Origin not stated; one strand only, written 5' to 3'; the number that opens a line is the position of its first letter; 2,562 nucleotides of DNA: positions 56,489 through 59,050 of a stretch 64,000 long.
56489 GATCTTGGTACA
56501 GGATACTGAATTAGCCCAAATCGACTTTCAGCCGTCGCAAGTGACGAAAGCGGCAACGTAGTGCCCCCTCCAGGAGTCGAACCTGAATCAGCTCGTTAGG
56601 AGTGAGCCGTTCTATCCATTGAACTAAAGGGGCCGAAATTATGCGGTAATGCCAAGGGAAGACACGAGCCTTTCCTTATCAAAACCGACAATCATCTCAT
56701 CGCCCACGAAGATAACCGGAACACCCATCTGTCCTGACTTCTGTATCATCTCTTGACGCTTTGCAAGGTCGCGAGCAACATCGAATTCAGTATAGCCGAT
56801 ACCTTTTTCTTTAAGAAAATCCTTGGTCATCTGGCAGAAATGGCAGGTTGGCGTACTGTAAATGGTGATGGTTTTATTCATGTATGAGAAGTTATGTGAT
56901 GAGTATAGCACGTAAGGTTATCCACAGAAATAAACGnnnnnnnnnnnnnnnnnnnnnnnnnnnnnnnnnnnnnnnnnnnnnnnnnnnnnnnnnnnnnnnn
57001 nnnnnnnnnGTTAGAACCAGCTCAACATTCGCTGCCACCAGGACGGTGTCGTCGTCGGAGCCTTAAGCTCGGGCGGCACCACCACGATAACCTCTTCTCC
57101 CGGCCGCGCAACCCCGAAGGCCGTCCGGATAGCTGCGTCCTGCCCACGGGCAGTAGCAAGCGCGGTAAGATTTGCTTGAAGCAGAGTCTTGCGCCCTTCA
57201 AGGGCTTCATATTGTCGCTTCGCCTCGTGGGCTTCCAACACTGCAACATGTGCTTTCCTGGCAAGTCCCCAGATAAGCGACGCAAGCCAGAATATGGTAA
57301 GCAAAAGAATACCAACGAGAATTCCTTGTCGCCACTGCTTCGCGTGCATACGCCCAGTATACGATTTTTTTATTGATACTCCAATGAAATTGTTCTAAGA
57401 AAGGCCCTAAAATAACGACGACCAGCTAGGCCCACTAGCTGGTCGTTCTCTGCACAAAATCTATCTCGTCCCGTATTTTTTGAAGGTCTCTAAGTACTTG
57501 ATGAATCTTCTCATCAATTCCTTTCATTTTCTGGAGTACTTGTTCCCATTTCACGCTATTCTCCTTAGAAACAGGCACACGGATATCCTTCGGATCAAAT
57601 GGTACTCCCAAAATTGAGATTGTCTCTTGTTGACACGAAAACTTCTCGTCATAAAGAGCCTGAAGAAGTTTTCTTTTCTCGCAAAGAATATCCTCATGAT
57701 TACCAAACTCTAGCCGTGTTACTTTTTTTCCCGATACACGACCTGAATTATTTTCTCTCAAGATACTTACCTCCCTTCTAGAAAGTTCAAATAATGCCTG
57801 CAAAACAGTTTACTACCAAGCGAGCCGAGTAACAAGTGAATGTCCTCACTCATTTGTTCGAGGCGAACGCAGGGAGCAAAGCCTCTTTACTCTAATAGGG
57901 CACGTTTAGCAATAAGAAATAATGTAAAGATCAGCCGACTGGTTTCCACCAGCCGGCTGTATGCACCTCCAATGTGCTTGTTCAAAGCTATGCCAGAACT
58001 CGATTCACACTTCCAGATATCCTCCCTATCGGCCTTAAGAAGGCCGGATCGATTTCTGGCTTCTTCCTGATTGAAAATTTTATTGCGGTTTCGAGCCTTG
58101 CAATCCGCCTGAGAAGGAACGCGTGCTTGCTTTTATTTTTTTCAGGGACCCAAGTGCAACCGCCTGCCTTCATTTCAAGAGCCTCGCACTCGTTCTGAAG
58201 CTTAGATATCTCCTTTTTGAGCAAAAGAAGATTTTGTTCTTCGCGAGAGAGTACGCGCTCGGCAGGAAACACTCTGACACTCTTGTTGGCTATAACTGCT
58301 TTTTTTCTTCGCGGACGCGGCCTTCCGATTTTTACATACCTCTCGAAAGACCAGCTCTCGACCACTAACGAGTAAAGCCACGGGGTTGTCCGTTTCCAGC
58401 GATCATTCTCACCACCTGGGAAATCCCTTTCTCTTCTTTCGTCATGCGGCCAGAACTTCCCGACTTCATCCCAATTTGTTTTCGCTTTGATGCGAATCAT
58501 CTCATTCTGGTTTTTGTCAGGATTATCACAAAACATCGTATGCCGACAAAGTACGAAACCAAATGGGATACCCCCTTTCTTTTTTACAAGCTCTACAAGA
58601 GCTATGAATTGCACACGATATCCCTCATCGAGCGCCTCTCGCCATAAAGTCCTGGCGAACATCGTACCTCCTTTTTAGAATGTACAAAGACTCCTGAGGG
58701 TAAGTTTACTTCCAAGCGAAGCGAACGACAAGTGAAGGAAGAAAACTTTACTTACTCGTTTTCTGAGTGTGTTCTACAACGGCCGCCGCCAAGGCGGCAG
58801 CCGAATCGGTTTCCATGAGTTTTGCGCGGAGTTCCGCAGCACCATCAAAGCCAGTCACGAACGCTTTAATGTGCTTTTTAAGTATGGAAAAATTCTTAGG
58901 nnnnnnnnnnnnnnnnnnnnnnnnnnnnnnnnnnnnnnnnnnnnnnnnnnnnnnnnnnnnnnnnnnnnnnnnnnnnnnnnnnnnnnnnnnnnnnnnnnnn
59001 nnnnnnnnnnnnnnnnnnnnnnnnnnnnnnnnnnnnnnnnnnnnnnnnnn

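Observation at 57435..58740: Two adjacent uncharacterised monocistronic genes, each preceded by the same 36-nt element (81% identical)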

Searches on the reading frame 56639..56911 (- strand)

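Call 77: search_protein_families(library=pfam, proteins=[window:56639-56911:-], max_evalue=0.01)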
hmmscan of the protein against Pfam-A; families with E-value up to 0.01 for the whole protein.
window:56639-56911:- (90 aa): 5 families
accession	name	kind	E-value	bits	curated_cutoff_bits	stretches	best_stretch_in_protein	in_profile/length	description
PF00462.30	Glutaredoxin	-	8.6e-21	74.4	22.9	1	15-74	1-60/60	Glutaredoxin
PF05768.20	Glrx-like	-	0.00025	21.7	26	1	14-82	1-72/77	Glutaredoxin-like domain (DUF836)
PF13417.12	GST_N_3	-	0.00047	20.9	22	1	18-74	2-57/75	Glutathione S-transferase, N-terminal domain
PF01323.26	DSBA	-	0.0022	18.3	25.6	1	42-80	145-183/191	DSBA-like thioredoxin domain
PF13409.12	GST_N_2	-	0.0063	17.5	25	1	22-72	1-55/70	Glutathione S-transferase, N-terminal domain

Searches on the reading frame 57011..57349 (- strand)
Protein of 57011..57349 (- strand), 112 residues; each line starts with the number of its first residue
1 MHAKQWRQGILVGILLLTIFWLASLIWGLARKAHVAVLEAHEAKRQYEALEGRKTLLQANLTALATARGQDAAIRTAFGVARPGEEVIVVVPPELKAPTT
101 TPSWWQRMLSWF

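Call 77: search_protein_families(library=pfam, proteins=[window:57011-57349:-], max_evalue=0.01)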
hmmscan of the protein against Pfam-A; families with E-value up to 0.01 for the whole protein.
window:57011-57349:- (112 aa): 0 families

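Call 98: search_protein_families(library=ncbifam, proteins=[window:57011-57349:-], max_evalue=0.1)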
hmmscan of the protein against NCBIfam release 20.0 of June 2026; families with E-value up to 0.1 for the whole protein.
window:57011-57349:- (112 aa): 1 family
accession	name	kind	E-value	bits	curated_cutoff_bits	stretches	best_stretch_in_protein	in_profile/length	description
NF040576.1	T2SS_GspM_XpsM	equivalog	0.029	14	60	1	9-71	6-68/180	type II secretion system protein GspM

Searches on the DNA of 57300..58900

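Call 76: search_rna_families(source=window, start=57300, end=58900, threshold=evalue, max_evalue=1)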
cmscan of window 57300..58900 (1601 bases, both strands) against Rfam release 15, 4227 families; matches with E-value up to 1: 1.
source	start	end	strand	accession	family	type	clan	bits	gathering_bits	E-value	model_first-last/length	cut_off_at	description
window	57759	57866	-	RF00007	U12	Gene; snRNA; splicing;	CL00006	18.7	53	0.57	1-151/151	no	U12 minor spliceosomal RNA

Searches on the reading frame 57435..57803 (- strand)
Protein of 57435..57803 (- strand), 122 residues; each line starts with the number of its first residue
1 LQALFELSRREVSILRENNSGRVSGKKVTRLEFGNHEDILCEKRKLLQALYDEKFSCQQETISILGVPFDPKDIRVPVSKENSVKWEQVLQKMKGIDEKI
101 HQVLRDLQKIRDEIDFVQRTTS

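Call 6: search_protein_families(library=pfam, proteins=[window:57435-57803:-], max_evalue=1)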
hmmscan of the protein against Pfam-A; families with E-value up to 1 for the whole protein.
window:57435-57803:- (122 aa): 0 families

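Call 8: search_protein_families(library=phrogs, proteins=[window:57435-57803:-], max_evalue=1)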
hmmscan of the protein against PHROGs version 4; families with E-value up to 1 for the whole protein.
window:57435-57803:- (122 aa): 1 family
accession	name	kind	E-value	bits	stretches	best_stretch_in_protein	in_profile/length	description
phrog_11973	-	unknown function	0.16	13.2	1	73-116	65-107/112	-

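Call 9: search_protein_families(library=padloc, proteins=[window:57435-57803:-], max_evalue=1)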
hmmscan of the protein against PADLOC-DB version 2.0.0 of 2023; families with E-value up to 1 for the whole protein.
window:57435-57803:- (122 aa): 0 families

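Call 10: search_protein_families(library=ncbifam, proteins=[window:57435-57803:-], max_evalue=1)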
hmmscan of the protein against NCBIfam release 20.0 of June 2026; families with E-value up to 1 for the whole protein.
window:57435-57803:- (122 aa): 0 families

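Call 15: find_homologous_proteins(query=window:57435-57761:-, max_evalue=0.01)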
Query window:57435-57761:- (108 aa): 2 proteins with E <= 0.01 among 7 candidates.
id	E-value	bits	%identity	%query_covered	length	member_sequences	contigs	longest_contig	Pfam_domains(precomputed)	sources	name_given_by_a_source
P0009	1.5e-40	156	71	100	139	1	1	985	-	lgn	-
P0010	5.4e-27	112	63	86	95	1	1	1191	-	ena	-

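Call 60: find_encoding_contigs(protein=P0009, flank=2000, max_places=2)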
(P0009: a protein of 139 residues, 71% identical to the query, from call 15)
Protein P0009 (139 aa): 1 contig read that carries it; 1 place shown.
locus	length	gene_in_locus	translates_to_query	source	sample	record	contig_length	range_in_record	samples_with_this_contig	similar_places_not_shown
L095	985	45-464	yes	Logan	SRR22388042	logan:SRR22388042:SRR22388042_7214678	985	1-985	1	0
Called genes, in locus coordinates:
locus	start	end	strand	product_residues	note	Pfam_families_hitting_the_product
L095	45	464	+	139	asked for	-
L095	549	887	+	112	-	-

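Call 61: find_encoding_contigs(protein=P0010, flank=2000, max_places=2)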
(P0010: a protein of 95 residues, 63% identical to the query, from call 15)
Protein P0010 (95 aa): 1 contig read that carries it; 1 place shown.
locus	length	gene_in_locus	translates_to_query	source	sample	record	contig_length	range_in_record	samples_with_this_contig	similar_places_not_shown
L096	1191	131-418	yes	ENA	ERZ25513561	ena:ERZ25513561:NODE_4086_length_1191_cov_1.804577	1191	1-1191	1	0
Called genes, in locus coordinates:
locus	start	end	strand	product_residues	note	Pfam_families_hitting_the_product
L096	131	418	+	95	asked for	-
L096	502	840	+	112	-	-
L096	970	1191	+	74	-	?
